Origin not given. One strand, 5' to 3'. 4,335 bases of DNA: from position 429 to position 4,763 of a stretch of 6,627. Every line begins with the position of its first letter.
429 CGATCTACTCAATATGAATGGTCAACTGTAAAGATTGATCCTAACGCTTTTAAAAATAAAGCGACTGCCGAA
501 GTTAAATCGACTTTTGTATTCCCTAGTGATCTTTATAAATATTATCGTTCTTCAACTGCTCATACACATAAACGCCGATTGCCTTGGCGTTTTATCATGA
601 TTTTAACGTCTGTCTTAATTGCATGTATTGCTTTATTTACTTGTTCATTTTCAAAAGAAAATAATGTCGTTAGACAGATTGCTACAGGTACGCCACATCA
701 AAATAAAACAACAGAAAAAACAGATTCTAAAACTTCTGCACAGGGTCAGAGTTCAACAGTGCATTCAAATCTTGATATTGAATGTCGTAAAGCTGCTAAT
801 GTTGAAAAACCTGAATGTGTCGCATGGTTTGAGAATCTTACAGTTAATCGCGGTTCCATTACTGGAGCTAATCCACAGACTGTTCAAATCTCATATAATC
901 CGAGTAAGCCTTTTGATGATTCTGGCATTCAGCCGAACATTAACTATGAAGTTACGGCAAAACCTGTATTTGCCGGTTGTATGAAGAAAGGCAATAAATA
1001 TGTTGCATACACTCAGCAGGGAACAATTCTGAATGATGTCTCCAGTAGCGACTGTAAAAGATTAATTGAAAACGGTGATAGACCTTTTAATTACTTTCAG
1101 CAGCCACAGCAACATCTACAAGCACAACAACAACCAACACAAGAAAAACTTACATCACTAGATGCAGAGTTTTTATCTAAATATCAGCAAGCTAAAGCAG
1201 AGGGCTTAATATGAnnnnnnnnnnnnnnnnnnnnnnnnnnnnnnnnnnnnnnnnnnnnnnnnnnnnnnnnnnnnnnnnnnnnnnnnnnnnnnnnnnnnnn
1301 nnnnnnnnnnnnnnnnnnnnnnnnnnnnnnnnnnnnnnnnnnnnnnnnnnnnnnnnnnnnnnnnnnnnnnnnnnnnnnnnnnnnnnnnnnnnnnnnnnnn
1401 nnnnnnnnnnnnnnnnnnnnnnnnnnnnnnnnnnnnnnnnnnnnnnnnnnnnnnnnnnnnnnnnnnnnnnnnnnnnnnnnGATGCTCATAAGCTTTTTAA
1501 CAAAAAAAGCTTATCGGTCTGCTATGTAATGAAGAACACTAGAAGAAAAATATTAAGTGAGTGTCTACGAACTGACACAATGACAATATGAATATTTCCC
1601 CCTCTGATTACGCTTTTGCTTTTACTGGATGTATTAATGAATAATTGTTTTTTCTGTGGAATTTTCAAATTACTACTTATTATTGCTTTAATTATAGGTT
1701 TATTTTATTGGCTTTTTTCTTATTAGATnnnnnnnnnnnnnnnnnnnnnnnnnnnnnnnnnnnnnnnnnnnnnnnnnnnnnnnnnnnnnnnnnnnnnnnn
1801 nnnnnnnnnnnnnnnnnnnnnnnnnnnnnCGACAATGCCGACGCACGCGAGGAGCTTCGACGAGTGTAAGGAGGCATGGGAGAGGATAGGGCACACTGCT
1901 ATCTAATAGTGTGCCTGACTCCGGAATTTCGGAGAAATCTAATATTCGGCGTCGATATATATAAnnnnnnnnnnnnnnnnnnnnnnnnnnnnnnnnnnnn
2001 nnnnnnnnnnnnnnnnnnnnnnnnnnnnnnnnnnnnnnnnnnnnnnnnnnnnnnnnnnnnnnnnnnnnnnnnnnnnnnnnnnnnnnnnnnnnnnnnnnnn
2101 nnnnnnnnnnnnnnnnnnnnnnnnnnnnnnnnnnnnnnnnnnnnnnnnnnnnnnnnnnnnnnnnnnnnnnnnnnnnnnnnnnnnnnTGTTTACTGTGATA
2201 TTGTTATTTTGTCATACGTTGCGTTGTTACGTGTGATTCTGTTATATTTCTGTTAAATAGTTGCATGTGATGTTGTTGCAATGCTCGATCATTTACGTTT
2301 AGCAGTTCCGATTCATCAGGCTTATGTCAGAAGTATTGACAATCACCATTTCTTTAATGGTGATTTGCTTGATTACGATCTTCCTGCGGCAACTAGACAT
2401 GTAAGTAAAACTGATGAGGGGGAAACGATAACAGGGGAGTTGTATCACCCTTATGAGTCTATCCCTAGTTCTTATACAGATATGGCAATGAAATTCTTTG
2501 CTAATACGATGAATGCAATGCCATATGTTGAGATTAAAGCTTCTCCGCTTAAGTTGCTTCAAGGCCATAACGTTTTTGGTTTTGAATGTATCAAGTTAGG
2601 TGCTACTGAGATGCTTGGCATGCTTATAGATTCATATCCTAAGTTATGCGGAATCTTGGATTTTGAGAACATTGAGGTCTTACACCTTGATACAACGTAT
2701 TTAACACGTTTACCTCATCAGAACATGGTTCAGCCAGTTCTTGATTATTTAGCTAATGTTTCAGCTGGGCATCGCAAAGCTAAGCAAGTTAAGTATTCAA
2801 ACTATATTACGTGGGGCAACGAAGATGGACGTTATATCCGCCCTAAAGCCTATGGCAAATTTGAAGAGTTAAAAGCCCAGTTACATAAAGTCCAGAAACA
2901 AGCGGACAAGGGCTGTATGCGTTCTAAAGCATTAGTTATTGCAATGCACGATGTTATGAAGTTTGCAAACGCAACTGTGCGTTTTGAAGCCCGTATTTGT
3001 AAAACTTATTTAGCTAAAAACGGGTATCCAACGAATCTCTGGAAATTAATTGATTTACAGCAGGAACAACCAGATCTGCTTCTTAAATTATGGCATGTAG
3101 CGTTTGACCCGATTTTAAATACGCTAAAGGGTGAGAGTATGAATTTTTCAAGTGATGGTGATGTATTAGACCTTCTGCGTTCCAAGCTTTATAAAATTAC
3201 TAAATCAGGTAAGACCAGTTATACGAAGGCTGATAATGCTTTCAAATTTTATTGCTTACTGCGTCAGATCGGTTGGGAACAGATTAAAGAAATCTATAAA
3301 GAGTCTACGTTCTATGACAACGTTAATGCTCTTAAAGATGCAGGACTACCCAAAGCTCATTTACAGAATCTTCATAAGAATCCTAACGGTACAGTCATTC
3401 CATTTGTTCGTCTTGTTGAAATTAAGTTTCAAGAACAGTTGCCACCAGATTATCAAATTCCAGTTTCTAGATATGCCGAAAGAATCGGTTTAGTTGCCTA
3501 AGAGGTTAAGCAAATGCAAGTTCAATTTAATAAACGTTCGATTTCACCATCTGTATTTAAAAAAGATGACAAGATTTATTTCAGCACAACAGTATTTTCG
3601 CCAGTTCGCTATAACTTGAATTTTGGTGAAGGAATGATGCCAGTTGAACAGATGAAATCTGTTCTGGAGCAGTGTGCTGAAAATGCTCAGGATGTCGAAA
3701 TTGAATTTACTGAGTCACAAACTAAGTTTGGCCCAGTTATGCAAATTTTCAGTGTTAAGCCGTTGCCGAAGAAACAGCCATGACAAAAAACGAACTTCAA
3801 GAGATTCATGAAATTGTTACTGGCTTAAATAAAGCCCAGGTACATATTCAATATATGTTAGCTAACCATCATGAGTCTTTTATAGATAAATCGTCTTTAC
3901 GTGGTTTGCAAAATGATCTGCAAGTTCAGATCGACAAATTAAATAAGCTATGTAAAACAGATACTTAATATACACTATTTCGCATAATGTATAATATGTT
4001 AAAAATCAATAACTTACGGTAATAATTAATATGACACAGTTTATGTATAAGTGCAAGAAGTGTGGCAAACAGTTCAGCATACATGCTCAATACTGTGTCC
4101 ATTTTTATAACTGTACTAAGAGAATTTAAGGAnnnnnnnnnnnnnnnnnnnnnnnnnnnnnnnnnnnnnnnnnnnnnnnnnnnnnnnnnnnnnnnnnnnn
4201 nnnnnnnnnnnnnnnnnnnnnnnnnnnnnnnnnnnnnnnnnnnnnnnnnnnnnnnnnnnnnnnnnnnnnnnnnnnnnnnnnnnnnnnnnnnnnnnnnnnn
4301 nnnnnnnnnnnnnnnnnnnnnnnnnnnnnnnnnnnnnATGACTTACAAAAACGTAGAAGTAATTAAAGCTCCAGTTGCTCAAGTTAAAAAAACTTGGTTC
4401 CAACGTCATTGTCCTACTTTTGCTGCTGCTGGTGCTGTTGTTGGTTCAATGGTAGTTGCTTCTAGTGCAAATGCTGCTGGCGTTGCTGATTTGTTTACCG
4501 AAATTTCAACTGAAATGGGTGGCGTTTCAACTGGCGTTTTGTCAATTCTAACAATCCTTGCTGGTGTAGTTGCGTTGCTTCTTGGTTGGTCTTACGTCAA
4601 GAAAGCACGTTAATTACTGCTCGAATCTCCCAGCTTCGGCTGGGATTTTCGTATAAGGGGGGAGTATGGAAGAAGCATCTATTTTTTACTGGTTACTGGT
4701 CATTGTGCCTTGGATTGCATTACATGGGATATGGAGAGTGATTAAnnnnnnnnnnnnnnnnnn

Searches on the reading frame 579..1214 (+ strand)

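Call 4: search_protein_families(library=pfam, proteins=[window:579-1214:+], max_evalue=0.01)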
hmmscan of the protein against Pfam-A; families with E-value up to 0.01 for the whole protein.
window:579-1214:+ (211 aa): 0 families

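Call 52: search_protein_families(library=phrogs, proteins=[window:579-1214:+], max_evalue=0.01)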
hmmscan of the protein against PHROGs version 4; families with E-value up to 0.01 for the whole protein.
window:579-1214:+ (211 aa): 1 family
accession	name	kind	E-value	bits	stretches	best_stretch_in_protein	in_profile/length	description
phrog_197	-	moron, auxiliary metabolic gene and host takeover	1.6e-13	51.9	1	23-189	241-380/486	Zot-like toxin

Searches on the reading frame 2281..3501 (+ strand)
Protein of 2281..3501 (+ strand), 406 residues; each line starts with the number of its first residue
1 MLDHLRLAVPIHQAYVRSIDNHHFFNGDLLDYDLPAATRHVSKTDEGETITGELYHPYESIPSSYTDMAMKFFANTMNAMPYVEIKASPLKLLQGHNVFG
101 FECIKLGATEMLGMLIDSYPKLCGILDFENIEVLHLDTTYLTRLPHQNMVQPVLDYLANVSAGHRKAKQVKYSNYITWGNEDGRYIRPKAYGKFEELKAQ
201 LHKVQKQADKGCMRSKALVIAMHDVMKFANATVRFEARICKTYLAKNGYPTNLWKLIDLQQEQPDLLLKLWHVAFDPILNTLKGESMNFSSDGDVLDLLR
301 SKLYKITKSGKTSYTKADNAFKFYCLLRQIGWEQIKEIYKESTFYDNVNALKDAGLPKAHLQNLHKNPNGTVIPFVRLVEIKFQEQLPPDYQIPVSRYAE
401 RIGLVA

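Call 4: search_protein_families(library=pfam, proteins=[window:2281-3501:+], max_evalue=0.01)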
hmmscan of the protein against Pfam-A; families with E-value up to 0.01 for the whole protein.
window:2281-3501:+ (406 aa): 2 families
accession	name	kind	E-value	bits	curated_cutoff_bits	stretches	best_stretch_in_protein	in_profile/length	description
PF05144.20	Phage_CRI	-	7e-41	140.9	21.7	1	1-248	1-222/232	Replication-associated protein G2P N-terminal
PF05155.20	G2P_X_C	-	2.7e-12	47.5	25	1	306-396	1-87/88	Replication-associated protein G2P C-terminal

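Call 21: find_related_loci(query=A1, collection=genome_contigs, flank=10000)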
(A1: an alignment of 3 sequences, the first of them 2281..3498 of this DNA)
Query A1 (406 aa) in genome_contigs; peptide patterns used: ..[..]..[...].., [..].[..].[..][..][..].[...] (x = any residue, [..] = any of these).
160 stretches matched a pattern; 14 encode a relative of the query (tblastn E <= 1e-3); 12 distinct loci.
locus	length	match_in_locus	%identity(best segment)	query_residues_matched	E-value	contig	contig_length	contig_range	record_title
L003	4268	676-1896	78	1-406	0e+0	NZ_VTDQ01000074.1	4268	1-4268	Acinetobacter pollinis strain SCC477 flattened_line_146, whole genome shotgun sequence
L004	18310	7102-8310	71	1-404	0e+0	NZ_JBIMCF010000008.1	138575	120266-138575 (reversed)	Acinetobacter johnsonii strain ULE_I042 NODE_8_length_138575_cov_347.535081, whole genome shotgun sequence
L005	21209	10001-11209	70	1-404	0e+0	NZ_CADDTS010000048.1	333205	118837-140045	Acinetobacter bouvetii isolate SFB21, whole genome shotgun sequence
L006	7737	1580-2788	68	1-404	0e+0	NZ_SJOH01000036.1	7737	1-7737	Acinetobacter sp. ANC 3781 Contig36, whole genome shotgun sequence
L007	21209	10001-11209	68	1-404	0e+0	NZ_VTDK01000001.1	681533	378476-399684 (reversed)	Acinetobacter sp. MD2 flattened_line_0, whole genome shotgun sequence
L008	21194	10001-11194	63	1-399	2e-179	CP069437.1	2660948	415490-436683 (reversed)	Moraxella osloensis strain FDAARGOS_1202 chromosome, complete genome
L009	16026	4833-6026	63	1-399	2e-179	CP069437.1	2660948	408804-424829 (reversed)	Moraxella osloensis strain FDAARGOS_1202 chromosome, complete genome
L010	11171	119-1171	69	53-404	2e-172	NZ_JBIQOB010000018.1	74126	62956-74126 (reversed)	Acinetobacter sp. BSP-28 contig18, whole genome shotgun sequence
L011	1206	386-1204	71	1-274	1e-149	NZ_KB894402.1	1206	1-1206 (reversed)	Acinetobacter tjernbergiae DSM 14971 = CIP 107465 strain DSM 14971 C502DRAFT_scaffold00050.50, whole genome shotgun sequ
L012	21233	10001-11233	41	1-406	3e-84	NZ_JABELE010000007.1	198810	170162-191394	Acinetobacter geminorum strain J00019 NODE_7_length_198810_cov_85.964586, whole genome shotgun sequence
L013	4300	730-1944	39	1-400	2e-80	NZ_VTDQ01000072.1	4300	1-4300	Acinetobacter pollinis strain SCC477 flattened_line_142, whole genome shotgun sequence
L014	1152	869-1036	73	1-56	4e-22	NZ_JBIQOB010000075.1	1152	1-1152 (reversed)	Acinetobacter sp. BSP-28 contig75, whole genome shotgun sequence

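Call 63: find_related_loci(query=A1, collection=viral_contigs, flank=6000)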
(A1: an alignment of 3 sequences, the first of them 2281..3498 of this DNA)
Query A1 (406 aa) in viral_contigs; peptide patterns used: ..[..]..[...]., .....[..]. (x = any residue, [..] = any of these).
579 stretches matched a pattern; 412 encode a relative of the query (tblastn E <= 1e-3); the best 80 are kept; 80 distinct loci.
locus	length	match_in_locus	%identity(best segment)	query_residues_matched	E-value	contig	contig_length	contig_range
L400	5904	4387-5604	100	1-406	0e+0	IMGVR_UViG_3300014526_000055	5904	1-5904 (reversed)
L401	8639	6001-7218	100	1-406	0e+0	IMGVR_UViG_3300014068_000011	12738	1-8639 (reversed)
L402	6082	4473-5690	100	1-406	0e+0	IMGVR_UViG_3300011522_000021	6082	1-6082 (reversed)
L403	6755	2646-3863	84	1-406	0e+0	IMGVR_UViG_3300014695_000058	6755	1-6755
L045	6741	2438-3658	76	1-406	0e+0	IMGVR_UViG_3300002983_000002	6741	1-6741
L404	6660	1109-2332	76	1-406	0e+0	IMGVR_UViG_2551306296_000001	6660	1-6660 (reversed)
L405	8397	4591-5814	76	1-406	0e+0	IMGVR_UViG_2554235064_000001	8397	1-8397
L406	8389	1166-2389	76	1-406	0e+0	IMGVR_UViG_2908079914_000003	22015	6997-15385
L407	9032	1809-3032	76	1-406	0e+0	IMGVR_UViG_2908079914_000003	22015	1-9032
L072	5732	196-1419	76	1-406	0e+0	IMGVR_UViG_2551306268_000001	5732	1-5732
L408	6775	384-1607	76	1-406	0e+0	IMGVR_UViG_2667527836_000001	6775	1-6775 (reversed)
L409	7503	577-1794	72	1-406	0e+0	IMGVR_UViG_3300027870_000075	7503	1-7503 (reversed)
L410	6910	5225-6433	72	1-404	0e+0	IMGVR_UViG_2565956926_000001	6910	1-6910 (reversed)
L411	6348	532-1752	70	1-406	0e+0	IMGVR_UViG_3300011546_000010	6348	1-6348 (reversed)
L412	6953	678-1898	69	1-406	0e+0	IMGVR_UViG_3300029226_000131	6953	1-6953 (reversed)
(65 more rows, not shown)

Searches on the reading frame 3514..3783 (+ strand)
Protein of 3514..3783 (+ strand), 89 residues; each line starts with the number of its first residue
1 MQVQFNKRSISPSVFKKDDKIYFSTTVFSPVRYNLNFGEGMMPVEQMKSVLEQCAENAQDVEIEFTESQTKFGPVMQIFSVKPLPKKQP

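Call 4: search_protein_families(library=pfam, proteins=[window:3514-3783:+], max_evalue=0.01)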
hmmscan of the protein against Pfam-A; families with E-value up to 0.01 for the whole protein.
window:3514-3783:+ (89 aa): 0 families

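Call 52: search_protein_families(library=phrogs, proteins=[window:3514-3783:+], max_evalue=0.01)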
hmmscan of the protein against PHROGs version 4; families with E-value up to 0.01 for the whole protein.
window:3514-3783:+ (89 aa): 1 family
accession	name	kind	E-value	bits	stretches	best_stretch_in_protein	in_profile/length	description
phrog_19820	-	unknown function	7.3e-46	155.6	1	1-89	1-93/98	-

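Call 53: search_protein_families(library=pfam, proteins=[window:3514-3783:+], max_evalue=10)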
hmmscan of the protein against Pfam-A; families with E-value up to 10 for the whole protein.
window:3514-3783:+ (89 aa): 0 families

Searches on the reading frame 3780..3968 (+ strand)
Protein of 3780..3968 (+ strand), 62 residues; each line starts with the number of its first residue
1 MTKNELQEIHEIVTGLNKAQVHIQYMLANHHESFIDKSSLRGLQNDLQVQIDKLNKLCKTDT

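Call 4: search_protein_families(library=pfam, proteins=[window:3780-3968:+], max_evalue=0.01)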
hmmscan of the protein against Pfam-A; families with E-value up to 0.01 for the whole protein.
window:3780-3968:+ (62 aa): 0 families

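Call 52: search_protein_families(library=phrogs, proteins=[window:3780-3968:+], max_evalue=0.01)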
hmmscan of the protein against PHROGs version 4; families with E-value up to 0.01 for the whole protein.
window:3780-3968:+ (62 aa): 0 families

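Call 53: search_protein_families(library=pfam, proteins=[window:3780-3968:+], max_evalue=10)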
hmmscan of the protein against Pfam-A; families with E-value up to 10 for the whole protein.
window:3780-3968:+ (62 aa): 1 family
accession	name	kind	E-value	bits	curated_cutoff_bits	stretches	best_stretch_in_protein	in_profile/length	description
PF11655.13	DUF2589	-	0.026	15.3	23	1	9-37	2-30/154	Protein of unknown function (DUF2589)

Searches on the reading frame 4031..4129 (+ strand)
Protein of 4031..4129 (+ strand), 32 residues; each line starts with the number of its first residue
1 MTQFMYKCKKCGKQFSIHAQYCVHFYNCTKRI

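Call 52: search_protein_families(library=phrogs, proteins=[window:4031-4129:+], max_evalue=0.01)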
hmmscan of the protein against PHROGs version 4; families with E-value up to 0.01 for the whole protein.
window:4031-4129:+ (32 aa): 1 family
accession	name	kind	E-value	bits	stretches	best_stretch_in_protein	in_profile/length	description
phrog_10623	-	unknown function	0.0044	18.1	1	3-29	4-27/56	-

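Call 53: search_protein_families(library=pfam, proteins=[window:4031-4129:+], max_evalue=10)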
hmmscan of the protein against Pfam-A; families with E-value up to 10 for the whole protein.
window:4031-4129:+ (32 aa): 7 families
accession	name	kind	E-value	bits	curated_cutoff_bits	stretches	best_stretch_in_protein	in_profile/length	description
PF09723.15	Zn_ribbon_8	-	0.0052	17.2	34.4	1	1-17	1-17/41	Zinc ribbon domain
PF00096.32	zf-C2H2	-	0.011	16.6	25.2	1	6-24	1-19/23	Zinc finger, C2H2 type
PF05810.19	NinF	-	0.018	15.4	27.5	1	7-22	1-16/25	NinF protein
PF18439.7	zf_UBZ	-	0.035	14.2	25.6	1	5-19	2-16/32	Ubiquitin-Binding Zinc Finger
PF01096.23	Zn_ribbon_TFIIS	-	0.038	14.3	21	1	5-15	28-38/39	Transcription factor S-II (TFIIS)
PF13894.12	zf-C2H2_4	-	0.13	13.5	27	1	6-26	1-21/24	C2H2-type zinc finger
PF22995.2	C2CH-3rd_BIRD-IDD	-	0.53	10.5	27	1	6-28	2-24/25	BIRD-IDD transcription factor, third C2HC zinc finger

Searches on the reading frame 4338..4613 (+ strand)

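Call 4: search_protein_families(library=pfam, proteins=[window:4338-4613:+], max_evalue=0.01)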
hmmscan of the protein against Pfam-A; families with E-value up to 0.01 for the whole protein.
window:4338-4613:+ (91 aa): 1 family
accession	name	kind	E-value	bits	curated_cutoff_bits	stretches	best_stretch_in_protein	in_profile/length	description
PF05356.16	Phage_Coat_B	-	0.00012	22.5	23.5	1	33-90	2-55/56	Inovirus Coat protein B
